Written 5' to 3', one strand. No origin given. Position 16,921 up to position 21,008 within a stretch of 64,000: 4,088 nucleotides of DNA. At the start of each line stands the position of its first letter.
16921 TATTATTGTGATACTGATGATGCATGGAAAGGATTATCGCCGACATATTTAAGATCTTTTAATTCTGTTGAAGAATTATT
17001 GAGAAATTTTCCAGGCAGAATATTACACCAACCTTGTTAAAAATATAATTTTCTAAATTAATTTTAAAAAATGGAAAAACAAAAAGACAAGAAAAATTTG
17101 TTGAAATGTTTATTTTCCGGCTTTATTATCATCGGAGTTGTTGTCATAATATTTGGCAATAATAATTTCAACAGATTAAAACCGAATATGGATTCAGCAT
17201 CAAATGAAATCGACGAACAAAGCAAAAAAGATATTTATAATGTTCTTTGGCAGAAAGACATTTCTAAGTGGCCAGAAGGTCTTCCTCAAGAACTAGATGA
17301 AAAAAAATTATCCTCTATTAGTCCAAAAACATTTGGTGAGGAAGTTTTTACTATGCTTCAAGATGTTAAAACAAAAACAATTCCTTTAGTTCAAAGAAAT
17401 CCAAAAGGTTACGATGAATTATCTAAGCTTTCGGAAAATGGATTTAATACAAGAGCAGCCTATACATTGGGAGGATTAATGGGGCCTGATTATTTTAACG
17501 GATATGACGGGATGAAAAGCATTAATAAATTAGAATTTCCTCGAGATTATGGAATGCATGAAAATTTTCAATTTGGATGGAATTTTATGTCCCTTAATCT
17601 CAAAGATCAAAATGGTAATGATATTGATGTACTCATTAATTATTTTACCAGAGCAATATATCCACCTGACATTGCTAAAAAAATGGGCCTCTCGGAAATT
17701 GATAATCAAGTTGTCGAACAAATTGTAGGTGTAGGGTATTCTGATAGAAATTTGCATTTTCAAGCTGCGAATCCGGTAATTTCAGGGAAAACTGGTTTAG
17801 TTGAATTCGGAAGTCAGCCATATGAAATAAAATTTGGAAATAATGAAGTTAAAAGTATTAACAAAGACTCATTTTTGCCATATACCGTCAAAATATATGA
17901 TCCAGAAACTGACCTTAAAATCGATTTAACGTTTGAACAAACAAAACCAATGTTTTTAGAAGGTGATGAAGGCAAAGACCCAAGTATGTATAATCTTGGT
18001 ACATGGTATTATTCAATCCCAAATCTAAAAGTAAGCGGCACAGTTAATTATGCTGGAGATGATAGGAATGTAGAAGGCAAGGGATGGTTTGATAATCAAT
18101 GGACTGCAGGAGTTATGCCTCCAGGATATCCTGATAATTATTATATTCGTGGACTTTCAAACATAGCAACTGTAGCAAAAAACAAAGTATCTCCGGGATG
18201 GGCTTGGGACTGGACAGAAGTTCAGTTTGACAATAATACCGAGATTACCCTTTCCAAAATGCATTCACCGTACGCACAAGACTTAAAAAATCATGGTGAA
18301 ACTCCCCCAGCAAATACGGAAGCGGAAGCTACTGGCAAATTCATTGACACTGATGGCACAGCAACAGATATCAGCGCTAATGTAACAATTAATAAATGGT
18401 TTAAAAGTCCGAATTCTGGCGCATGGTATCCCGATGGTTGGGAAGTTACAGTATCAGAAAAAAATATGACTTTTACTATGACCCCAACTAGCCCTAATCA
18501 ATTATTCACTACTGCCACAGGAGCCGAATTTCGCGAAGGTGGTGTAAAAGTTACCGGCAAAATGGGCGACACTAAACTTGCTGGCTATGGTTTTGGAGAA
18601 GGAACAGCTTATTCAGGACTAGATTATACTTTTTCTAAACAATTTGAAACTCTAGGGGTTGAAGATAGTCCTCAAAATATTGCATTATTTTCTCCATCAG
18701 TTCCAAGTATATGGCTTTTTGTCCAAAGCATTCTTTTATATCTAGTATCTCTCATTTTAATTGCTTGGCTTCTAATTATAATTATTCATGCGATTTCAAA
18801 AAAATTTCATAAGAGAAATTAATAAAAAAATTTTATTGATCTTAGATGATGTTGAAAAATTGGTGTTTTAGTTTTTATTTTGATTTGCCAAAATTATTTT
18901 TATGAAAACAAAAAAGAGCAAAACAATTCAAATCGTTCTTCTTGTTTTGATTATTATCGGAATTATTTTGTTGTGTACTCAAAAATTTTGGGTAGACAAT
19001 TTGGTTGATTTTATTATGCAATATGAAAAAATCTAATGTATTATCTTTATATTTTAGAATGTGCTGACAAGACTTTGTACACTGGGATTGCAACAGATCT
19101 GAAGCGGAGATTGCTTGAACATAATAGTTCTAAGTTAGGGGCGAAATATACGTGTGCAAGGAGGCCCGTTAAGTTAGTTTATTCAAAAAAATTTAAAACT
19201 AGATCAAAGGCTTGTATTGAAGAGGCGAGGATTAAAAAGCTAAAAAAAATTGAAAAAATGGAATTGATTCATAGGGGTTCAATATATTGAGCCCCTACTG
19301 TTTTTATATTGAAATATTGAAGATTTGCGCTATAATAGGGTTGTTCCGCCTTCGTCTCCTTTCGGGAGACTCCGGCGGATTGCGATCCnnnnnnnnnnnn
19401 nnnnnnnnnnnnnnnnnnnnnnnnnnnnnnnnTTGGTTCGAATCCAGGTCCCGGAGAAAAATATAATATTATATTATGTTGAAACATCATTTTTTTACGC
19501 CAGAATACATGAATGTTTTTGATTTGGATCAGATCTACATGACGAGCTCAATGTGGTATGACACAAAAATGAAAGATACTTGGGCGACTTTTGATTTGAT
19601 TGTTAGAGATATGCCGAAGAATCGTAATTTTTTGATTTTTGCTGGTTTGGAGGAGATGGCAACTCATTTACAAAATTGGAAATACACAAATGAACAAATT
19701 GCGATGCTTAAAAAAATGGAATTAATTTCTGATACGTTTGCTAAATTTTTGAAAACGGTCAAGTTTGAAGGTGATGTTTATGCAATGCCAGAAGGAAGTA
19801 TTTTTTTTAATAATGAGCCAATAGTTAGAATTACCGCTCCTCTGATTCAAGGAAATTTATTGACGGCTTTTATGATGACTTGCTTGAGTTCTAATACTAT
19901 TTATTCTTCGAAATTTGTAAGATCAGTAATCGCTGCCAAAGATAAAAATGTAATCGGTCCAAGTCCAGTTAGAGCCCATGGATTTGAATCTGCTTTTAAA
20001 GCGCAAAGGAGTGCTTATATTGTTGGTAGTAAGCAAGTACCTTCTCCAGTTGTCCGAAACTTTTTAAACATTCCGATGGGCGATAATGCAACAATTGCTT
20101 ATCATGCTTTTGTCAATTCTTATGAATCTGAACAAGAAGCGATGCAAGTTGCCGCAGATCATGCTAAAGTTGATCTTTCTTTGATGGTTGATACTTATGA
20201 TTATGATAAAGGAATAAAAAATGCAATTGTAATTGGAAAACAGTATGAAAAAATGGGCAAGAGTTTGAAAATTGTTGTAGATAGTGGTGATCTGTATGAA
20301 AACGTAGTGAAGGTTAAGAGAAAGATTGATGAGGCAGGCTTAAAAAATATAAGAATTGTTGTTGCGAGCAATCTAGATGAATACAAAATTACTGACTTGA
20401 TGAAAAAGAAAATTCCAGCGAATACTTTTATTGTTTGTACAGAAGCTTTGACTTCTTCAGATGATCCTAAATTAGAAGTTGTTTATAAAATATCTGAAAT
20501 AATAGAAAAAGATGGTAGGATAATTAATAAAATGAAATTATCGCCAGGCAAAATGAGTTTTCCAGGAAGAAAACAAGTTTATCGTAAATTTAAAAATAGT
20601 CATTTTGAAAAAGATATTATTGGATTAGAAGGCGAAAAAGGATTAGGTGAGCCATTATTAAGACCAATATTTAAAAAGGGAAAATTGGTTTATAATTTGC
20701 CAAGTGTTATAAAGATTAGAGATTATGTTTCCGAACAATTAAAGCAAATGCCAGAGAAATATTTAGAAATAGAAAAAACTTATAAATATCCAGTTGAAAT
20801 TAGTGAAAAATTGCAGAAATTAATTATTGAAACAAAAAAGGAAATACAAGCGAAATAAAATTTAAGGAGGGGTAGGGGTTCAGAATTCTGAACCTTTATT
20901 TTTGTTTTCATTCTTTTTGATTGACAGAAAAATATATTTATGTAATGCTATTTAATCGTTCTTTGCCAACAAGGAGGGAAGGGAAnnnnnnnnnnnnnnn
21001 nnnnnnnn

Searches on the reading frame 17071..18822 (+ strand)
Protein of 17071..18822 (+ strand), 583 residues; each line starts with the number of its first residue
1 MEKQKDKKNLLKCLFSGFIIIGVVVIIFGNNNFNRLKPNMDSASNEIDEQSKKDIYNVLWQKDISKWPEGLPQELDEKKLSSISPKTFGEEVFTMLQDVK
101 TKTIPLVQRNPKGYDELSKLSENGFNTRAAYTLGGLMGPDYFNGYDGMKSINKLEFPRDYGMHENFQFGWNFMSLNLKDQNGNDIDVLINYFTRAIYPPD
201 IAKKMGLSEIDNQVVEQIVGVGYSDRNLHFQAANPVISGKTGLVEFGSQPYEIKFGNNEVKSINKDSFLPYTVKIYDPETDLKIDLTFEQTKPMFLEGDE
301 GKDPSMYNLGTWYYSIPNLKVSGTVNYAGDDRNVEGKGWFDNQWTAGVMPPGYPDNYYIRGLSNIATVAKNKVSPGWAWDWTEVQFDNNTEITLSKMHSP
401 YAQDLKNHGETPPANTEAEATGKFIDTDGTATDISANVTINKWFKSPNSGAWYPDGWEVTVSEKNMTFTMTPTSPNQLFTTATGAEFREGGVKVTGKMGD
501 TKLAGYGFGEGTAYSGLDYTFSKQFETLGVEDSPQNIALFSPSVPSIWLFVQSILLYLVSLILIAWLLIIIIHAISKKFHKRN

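Call 11: search_protein_families(library=pfam, proteins=[window:17071-18822:+])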
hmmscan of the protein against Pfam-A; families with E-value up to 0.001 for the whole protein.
window:17071-18822:+ (583 aa): 2 families
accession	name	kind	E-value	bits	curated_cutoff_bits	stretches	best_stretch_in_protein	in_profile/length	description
PF07143.17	CrtC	-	6e-17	63.2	22.5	1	172-345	5-167/168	CrtC N-terminal lipocalin domain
PF17186.10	Lipocalin_9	-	5.6e-15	56.1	26.2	1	378-514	7-131/131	Lipocalin-like domain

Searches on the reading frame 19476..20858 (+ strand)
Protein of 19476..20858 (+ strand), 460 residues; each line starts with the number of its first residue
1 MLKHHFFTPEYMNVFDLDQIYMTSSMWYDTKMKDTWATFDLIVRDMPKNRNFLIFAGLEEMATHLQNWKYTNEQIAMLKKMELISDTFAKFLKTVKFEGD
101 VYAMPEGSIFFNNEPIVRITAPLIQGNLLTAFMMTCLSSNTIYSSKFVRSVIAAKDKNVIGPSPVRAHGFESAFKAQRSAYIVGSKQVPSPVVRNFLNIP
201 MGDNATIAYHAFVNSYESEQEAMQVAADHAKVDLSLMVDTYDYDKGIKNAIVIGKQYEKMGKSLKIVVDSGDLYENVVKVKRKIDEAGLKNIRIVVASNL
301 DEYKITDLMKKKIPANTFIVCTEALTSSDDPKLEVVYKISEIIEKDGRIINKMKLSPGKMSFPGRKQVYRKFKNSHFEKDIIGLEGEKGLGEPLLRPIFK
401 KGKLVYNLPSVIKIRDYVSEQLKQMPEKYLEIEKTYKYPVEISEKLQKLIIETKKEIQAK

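Call 11: search_protein_families(library=pfam, proteins=[window:19476-20858:+])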
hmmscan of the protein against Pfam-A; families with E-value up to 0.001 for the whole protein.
window:19476-20858:+ (460 aa): 2 families
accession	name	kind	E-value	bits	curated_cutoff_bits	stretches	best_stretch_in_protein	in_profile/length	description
PF17767.7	NAPRTase_N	-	8.8e-23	81.4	32.6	1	16-138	4-125/125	Nicotinate phosphoribosyltransferase (NAPRTase) N-terminal domain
PF17956.6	NAPRTase_C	-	1.7e-14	54.7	23.3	1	392-449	53-110/111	Nicotinate phosphoribosyltransferase C-terminal domain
